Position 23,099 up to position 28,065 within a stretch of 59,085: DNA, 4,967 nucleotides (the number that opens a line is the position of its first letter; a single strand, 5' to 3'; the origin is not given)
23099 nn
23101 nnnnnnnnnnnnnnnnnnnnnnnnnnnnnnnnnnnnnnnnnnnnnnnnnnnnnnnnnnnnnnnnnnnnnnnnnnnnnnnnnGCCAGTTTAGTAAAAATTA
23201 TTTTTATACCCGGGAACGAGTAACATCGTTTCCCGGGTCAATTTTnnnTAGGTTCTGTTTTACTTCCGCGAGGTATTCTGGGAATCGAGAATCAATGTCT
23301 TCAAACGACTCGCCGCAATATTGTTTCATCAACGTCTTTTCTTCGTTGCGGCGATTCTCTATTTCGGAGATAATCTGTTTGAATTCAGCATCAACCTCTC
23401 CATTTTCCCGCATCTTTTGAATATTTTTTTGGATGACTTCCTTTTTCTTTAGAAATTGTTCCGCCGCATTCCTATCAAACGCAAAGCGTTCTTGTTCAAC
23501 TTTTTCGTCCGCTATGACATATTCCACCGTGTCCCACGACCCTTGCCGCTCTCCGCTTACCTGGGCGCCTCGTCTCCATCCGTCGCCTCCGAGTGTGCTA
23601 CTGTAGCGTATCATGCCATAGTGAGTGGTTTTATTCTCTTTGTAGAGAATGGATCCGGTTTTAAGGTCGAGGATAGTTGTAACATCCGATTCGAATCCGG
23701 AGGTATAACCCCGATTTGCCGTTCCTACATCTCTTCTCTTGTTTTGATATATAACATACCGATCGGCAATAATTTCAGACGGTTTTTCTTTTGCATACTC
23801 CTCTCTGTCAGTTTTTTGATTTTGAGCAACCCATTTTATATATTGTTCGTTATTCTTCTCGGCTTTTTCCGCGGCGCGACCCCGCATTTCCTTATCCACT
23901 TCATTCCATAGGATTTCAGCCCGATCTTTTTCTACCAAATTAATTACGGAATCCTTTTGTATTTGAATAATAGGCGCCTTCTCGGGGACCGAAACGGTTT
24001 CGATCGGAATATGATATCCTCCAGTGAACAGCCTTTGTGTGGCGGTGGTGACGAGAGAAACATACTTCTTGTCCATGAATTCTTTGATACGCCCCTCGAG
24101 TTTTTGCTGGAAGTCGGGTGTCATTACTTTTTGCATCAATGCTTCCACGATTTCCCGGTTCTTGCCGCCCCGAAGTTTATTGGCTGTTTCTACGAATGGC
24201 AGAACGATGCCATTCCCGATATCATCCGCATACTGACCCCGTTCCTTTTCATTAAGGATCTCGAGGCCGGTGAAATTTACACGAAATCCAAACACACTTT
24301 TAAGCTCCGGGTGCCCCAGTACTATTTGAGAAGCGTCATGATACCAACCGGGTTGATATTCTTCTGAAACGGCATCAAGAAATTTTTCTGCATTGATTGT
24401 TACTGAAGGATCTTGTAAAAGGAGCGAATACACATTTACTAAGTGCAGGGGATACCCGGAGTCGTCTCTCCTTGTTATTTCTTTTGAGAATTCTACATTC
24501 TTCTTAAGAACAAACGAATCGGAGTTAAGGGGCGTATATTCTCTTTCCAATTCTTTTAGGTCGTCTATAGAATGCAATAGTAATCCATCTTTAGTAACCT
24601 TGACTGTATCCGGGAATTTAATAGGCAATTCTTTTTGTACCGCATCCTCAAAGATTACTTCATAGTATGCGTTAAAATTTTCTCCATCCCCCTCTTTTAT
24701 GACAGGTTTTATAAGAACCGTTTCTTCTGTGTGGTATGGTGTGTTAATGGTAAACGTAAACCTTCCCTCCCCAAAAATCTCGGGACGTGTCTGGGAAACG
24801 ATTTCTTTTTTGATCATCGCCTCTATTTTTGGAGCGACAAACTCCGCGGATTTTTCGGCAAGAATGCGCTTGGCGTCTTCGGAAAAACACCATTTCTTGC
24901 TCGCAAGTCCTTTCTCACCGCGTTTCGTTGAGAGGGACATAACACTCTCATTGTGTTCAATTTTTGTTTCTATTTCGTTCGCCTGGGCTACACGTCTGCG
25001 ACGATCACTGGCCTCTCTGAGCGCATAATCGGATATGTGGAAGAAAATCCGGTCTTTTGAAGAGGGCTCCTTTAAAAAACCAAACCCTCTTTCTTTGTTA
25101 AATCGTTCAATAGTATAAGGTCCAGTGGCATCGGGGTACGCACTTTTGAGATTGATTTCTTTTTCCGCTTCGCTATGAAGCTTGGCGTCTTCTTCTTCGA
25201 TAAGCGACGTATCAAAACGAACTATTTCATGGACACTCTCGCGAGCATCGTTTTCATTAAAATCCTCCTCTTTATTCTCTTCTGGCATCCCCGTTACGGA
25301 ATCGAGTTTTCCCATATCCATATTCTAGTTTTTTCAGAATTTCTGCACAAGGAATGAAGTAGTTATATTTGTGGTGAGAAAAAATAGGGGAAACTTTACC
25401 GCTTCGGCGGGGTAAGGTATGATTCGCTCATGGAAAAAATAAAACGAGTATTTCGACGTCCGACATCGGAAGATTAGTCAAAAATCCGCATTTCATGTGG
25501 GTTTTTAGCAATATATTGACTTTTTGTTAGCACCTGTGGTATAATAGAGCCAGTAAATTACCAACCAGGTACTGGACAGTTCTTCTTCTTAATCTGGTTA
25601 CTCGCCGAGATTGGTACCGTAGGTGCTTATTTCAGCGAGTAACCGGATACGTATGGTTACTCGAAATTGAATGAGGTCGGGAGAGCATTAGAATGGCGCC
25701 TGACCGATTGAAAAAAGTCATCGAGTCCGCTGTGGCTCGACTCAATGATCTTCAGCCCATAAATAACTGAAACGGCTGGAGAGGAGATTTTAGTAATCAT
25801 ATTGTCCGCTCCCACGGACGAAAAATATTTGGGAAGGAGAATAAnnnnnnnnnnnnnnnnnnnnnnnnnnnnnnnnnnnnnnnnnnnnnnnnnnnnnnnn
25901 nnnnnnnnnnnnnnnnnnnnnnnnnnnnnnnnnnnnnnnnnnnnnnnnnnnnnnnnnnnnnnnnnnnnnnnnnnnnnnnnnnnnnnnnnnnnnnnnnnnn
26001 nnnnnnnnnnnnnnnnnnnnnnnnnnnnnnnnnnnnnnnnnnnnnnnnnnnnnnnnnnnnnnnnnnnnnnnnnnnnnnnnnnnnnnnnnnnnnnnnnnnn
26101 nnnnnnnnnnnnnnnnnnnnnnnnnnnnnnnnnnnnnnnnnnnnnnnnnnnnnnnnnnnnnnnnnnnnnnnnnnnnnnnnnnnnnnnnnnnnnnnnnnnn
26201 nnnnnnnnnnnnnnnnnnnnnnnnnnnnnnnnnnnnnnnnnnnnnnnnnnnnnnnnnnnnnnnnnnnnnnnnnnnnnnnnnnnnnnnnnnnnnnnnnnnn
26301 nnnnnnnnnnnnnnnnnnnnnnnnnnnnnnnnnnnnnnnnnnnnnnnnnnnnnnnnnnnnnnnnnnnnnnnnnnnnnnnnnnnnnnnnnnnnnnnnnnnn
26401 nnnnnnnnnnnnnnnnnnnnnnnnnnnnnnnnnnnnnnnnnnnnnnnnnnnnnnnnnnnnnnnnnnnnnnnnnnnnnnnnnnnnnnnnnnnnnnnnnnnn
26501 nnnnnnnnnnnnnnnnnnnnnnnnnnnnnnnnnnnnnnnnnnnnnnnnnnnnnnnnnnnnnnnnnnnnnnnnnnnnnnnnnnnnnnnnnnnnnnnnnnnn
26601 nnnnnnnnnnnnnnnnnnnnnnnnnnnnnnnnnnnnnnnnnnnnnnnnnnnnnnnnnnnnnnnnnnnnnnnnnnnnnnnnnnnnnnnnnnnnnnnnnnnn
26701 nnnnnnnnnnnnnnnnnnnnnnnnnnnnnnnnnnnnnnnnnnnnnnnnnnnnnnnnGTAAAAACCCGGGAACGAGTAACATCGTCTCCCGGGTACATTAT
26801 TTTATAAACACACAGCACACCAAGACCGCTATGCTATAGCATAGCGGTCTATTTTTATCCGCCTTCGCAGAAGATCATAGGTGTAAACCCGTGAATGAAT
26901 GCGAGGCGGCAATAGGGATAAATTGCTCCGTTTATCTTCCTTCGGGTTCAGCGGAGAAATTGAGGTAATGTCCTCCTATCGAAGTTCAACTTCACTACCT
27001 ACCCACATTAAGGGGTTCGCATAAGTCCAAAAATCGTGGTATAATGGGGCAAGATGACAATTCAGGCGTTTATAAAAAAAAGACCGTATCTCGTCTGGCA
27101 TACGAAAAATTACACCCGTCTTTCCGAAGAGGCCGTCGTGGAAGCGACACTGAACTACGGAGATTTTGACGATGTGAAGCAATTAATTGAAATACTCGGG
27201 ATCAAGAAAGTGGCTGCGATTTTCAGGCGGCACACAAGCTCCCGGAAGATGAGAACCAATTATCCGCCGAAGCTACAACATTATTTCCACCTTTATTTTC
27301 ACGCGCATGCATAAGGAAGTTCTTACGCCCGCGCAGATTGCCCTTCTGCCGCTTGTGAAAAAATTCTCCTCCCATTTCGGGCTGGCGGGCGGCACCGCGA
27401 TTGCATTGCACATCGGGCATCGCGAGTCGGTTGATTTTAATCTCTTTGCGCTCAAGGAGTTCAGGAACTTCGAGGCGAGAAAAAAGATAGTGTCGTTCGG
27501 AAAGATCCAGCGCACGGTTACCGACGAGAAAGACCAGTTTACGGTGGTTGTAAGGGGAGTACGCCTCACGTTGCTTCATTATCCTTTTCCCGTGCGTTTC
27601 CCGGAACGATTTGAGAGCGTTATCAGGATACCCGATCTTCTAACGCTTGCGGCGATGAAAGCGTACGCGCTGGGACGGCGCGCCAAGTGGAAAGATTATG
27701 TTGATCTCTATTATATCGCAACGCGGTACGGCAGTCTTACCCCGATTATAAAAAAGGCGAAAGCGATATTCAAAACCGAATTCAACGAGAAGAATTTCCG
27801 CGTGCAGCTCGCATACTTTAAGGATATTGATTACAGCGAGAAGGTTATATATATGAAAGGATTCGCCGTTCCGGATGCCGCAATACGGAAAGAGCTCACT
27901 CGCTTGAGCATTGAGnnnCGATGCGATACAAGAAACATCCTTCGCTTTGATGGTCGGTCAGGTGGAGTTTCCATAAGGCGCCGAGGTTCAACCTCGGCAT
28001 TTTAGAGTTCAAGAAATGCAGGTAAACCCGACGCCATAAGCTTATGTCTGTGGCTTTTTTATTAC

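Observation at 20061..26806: Identical promoter plus ~295-nt structured leader, and identical terminator, duplicated around unrelated genes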

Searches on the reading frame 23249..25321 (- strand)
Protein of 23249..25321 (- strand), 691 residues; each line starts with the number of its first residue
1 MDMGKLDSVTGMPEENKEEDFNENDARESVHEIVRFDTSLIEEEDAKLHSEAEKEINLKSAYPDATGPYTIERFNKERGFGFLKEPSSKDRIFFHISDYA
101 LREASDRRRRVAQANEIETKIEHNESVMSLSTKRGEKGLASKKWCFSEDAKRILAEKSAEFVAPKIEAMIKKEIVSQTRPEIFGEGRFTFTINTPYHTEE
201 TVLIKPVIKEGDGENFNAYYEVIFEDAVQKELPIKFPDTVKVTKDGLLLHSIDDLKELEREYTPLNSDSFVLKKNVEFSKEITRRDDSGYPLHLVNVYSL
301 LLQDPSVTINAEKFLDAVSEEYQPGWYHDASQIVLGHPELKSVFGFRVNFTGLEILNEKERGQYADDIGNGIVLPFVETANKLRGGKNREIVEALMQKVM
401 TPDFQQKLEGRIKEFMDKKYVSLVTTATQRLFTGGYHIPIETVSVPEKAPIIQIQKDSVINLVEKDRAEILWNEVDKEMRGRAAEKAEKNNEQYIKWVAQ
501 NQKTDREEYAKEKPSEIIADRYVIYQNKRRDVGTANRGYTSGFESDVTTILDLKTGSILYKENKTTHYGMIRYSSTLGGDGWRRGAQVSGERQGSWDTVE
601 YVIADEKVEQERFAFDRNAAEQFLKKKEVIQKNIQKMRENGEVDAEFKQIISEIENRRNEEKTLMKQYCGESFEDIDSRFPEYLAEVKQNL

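Call 12: search_protein_families(library=pfam, proteins=[window:23249-25321:-], max_evalue=0.01)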
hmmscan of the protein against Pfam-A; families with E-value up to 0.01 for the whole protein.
window:23249-25321:- (691 aa): 1 family
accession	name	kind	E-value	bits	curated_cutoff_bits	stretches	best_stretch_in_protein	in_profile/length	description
PF00313.28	CSD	-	2.4e-05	24.6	27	1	70-102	4-36/66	'Cold-shock' DNA-binding domain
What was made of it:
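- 23246..25321 (-): P4, 691 aa, near-orphan protein with an N-terminal cold-shock-like domain. Pfam CSD E 2.4e-5, below the curated cut-off (call 12).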

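Call 13: search_protein_families(library=padloc, proteins=[window:23249-25321:-], max_evalue=0.01)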
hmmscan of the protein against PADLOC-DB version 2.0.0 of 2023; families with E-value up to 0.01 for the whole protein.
window:23249-25321:- (691 aa): 0 families

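Call 63: search_protein_families(library=phrogs, proteins=[window:23249-25321:-], max_evalue=0.01)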
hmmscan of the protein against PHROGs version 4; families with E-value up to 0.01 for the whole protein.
window:23249-25321:- (691 aa): 0 families

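Call 64: search_protein_families(library=ncbifam, proteins=[window:23249-25321:-], max_evalue=0.01)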
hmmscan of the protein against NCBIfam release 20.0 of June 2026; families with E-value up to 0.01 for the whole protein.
window:23249-25321:- (691 aa): 0 families

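Call 67: find_homologous_proteins(query=window:23249-25321:-)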
Query window:23249-25321:- (691 aa): 1 proteins with E <= 0.001 among 8000 candidates.
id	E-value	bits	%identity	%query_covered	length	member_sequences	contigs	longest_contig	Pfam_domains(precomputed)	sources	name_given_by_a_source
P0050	0.0e+0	1534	100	100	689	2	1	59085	PF00313.29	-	-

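Call 73: search_protein_representatives(protein=window:23249-25321:-)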
Query: 691 residues. Proteins with E-value up to 0.001 (for the whole library): 11; up to 1e-10: 4; up to 1e-30: 4. The best 11 are listed.
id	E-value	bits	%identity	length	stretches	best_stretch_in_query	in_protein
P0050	0.0e+00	1533.5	100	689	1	3-691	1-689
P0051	1.7e-120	420.1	39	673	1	23-690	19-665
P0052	6.4e-104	365.3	38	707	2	31-476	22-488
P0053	1.2e-43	166.1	47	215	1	479-688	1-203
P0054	4.8e-09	51.8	28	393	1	27-266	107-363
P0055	7.8e-08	47.8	78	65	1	597-632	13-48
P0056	2.9e-07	45.9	26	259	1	418-643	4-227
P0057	5.6e-05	38.4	40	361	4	65-102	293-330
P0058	1.5e-04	37.0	38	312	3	66-105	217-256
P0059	1.7e-04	36.8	53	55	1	643-689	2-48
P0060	1.9e-04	36.6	33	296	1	71-170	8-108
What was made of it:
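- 23246..25321 (-): Only 3 clear relatives among 1.8 billion representatives (call 73).
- Tried and rejected: P4 has no close homologue (call 67) and only a few distant ones (call 73), so no alignment could be built for a model.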

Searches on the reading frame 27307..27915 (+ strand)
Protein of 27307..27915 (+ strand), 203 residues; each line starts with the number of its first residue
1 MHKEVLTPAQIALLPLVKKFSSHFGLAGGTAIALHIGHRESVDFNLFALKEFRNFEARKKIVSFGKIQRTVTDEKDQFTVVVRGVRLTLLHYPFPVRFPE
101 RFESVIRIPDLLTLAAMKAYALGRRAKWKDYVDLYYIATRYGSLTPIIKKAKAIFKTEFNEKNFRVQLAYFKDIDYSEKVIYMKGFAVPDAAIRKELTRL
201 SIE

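Call 12: search_protein_families(library=pfam, proteins=[window:27307-27915:+], max_evalue=0.01)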
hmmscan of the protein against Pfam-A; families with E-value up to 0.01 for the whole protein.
window:27307-27915:+ (203 aa): 1 family
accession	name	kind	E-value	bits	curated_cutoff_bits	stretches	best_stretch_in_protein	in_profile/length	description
PF08843.17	AbiEii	-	8.6e-12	45.9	22.5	1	20-160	11-191/238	Nucleotidyl transferase AbiEii toxin, Type IV TA system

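Call 13: search_protein_families(library=padloc, proteins=[window:27307-27915:+], max_evalue=0.01)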
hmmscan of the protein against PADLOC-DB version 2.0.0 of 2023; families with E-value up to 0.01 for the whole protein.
window:27307-27915:+ (203 aa): 4 families
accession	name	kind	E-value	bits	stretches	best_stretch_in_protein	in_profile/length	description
PDLC02307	AbiEii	-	0.00011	20.1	1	106-142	113-149/219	AbiEii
PDLC02298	AbiEii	-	0.0012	16.3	0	26-72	30-76/220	AbiEii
PDLC02305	AbiEii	-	0.0031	14.8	0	106-166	159-218/306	AbiEii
PDLC02313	AbiEii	-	0.0055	14.2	0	105-141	156-192/254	AbiEii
